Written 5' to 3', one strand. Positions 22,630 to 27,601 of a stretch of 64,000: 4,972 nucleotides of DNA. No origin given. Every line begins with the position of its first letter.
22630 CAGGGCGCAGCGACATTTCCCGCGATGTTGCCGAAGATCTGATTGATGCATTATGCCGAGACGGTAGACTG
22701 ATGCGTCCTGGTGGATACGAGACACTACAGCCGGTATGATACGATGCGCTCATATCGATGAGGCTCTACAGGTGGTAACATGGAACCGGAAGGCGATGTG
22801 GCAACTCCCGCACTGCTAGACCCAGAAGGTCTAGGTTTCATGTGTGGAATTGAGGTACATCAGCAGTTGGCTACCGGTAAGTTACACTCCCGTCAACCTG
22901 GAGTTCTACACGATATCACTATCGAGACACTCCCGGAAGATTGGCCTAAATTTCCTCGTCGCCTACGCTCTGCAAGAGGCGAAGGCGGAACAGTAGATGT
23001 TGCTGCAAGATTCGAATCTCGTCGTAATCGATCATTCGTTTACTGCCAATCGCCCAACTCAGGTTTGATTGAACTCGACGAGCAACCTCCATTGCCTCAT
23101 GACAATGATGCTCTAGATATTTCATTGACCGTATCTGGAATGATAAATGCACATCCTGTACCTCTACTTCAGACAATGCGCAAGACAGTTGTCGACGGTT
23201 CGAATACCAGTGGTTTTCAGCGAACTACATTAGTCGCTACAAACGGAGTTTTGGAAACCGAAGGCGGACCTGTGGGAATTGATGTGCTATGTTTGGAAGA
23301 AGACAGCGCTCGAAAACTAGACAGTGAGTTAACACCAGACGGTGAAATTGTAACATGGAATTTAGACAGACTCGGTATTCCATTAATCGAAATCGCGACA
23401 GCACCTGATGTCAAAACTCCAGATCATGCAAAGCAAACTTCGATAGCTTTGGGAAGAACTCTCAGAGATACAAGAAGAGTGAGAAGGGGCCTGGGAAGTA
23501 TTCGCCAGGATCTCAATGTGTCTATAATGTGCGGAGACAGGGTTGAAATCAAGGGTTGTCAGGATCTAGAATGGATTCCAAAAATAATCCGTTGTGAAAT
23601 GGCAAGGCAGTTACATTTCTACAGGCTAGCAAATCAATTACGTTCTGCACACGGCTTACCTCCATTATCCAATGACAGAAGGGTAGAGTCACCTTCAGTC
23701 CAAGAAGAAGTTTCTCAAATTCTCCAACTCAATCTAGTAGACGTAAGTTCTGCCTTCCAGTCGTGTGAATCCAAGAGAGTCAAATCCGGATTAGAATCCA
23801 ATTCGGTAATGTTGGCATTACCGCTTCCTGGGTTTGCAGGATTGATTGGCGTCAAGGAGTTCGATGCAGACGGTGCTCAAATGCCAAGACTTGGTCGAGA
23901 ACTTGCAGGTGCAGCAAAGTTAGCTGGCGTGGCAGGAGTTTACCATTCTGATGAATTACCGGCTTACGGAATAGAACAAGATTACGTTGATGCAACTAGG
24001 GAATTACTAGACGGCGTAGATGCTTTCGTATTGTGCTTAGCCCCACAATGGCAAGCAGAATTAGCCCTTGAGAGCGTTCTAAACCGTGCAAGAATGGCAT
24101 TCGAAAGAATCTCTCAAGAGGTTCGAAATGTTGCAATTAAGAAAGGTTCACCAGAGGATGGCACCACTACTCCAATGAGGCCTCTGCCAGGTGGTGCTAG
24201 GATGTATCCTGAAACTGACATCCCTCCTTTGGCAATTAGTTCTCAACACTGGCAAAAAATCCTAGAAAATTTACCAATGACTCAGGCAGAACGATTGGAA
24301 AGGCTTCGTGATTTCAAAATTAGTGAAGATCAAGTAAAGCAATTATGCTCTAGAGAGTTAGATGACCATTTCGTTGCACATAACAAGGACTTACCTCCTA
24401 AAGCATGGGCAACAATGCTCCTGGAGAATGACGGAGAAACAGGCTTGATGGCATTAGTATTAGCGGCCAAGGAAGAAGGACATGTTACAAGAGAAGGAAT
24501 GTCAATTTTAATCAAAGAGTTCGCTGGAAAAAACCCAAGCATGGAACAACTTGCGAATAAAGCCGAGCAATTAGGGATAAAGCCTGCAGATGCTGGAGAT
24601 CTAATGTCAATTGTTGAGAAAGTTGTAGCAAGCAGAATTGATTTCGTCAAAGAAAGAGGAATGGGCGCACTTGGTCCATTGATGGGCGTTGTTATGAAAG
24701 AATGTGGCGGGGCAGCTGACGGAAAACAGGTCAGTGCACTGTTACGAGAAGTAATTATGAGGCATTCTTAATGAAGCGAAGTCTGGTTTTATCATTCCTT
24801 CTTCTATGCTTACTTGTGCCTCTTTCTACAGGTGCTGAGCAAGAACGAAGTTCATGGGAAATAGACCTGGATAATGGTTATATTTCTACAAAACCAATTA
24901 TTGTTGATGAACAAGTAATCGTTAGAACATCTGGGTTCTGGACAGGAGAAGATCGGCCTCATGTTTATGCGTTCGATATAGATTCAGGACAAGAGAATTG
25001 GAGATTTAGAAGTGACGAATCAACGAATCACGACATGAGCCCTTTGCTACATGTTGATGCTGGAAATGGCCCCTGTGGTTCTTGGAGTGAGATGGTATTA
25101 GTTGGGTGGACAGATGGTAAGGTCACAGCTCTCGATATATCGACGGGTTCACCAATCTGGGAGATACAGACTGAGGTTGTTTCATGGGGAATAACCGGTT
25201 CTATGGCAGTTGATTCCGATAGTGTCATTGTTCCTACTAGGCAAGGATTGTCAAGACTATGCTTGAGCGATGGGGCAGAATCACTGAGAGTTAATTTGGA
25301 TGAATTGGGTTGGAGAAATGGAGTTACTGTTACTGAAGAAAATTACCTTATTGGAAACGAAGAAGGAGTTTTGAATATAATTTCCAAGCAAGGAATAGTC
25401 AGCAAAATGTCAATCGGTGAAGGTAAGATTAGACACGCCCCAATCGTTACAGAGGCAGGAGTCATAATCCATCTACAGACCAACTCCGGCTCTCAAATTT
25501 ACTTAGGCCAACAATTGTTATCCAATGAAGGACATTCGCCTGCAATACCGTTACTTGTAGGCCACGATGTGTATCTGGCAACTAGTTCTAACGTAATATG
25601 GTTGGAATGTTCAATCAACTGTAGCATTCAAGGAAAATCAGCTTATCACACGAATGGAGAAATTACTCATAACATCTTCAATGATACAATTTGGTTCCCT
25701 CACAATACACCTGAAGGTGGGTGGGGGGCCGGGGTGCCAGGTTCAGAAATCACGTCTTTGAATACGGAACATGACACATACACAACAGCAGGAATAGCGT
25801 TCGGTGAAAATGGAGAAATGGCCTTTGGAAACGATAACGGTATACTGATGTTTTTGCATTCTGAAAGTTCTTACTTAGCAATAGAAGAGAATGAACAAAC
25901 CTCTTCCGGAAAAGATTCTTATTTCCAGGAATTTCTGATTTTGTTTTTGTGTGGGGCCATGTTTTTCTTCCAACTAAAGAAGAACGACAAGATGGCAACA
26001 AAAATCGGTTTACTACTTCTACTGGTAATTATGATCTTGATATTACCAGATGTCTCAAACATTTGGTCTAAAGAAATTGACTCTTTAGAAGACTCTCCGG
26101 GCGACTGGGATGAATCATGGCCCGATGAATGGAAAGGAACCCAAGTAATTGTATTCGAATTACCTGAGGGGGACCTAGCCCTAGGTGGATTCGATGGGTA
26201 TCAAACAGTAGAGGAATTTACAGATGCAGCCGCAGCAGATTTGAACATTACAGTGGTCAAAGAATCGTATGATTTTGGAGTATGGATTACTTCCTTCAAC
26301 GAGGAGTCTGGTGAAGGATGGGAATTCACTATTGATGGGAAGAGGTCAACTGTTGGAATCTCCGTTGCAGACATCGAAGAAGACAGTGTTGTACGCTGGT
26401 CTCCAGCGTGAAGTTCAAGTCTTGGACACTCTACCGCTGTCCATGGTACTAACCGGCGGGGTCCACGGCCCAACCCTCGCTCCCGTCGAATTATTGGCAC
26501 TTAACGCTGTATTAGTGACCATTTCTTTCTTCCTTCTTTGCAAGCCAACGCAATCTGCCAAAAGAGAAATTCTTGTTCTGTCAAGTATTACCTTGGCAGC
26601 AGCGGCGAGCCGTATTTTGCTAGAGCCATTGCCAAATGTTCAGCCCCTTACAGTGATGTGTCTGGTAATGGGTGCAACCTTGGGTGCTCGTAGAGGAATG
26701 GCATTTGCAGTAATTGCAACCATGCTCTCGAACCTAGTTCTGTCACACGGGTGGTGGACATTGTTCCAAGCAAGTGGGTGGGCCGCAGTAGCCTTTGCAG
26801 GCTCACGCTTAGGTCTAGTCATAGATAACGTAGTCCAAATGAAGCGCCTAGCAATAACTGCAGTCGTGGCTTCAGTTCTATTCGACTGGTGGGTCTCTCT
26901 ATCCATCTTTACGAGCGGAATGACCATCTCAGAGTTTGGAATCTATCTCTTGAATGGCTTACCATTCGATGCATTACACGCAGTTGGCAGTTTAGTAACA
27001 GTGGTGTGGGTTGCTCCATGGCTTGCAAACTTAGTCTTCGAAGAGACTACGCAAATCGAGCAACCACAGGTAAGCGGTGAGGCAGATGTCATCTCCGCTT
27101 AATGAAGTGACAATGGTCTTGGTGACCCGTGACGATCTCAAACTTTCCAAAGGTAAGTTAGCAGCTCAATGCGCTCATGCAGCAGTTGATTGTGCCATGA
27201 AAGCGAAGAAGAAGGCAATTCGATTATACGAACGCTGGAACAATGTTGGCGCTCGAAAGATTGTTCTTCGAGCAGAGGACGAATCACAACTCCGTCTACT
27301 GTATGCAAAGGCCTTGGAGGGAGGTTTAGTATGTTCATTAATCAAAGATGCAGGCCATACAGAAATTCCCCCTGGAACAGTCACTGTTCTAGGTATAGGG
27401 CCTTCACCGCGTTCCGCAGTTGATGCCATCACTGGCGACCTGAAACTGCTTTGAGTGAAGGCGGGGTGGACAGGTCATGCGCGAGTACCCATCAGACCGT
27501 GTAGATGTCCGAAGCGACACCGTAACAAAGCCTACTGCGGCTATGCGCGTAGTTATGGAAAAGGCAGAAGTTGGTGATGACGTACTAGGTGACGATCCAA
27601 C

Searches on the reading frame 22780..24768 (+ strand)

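Call 11: search_protein_families(library=pfam, proteins=[window:22780-24768:+], max_evalue=0.001)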
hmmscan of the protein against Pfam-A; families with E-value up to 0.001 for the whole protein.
window:22780-24768:+ (663 aa): 3 families
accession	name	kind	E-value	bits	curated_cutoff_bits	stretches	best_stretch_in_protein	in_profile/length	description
PF02934.20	GatB_N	-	3e-40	138.6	23.4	1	21-490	2-275/277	GatB/GatE catalytic domain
PF02637.23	GatB_Yqey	-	3.8e-11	43.5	27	1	560-658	48-147/148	GatB domain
PF09424.15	YqeY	-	0.00015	22.4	27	1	612-657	96-141/143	Yqey-like protein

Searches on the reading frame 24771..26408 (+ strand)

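Call 11: search_protein_families(library=pfam, proteins=[window:24771-26408:+], max_evalue=0.001)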
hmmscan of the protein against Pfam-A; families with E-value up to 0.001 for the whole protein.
window:24771-26408:+ (546 aa): 4 families
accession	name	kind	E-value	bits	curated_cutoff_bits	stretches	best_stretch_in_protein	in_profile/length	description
PF13360.13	PQQ_2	-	1.3e-13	51.5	27.6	1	23-201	51-219/233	Outer membrane protein assembly factor BamB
PF13570.13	Beta-prop_ACSF4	-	3.2e-07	30.5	133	1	29-240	85-282/329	Beta-alanine-activating enzyme, beta-propeller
PF01011.28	PQQ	-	2.6e-05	23.6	26.7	0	37-108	161-234/595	Glucose/ethanol/alcohol dehydrogenase, beta-propeller domain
PF14478.12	DUF4430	-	0.00042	21.1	23.8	0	505-543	25-68/72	Domain of unknown function (DUF4430)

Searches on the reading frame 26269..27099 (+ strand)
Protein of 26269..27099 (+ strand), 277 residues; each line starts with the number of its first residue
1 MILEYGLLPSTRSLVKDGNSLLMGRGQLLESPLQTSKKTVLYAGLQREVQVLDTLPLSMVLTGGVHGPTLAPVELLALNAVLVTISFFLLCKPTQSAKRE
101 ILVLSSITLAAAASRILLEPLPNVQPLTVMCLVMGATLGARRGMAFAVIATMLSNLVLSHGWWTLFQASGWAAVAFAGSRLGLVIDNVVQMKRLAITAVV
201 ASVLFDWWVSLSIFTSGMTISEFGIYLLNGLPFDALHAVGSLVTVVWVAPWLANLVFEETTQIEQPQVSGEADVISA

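Call 11: search_protein_families(library=pfam, proteins=[window:26269-27099:+], max_evalue=0.001)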
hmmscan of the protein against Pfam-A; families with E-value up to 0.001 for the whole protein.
window:26269-27099:+ (277 aa): 1 family
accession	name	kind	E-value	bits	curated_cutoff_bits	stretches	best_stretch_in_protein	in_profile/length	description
PF20221.3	DUF6580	-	5.2e-10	40.2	27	1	97-245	3-145/162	Family of unknown function (DUF6580)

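Call 59: search_protein_families(library=ncbifam, proteins=[window:26269-27099:+], max_evalue=0.01)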
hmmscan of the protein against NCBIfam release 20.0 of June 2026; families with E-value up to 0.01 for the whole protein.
window:26269-27099:+ (277 aa): 0 families

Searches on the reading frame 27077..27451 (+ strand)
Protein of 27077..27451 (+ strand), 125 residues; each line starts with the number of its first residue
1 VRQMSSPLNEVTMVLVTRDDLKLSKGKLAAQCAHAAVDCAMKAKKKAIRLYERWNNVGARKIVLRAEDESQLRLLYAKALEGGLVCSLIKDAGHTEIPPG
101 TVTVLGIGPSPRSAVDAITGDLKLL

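Call 59: search_protein_families(library=ncbifam, proteins=[window:27077-27451:+], max_evalue=0.01)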
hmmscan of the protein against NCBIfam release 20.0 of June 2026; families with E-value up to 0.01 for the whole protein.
window:27077-27451:+ (125 aa): 2 families
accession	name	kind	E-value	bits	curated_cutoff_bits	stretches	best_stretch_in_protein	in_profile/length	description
NF003314.0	PRK04322.1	equivalog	3.5e-43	146.4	126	1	10-125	2-117/117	peptidyl-tRNA hydrolase Pth2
TIGR00283.1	arch_pth2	equivalog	2.6e-41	140.5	82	1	12-125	2-115/115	aminoacyl-tRNA hydrolase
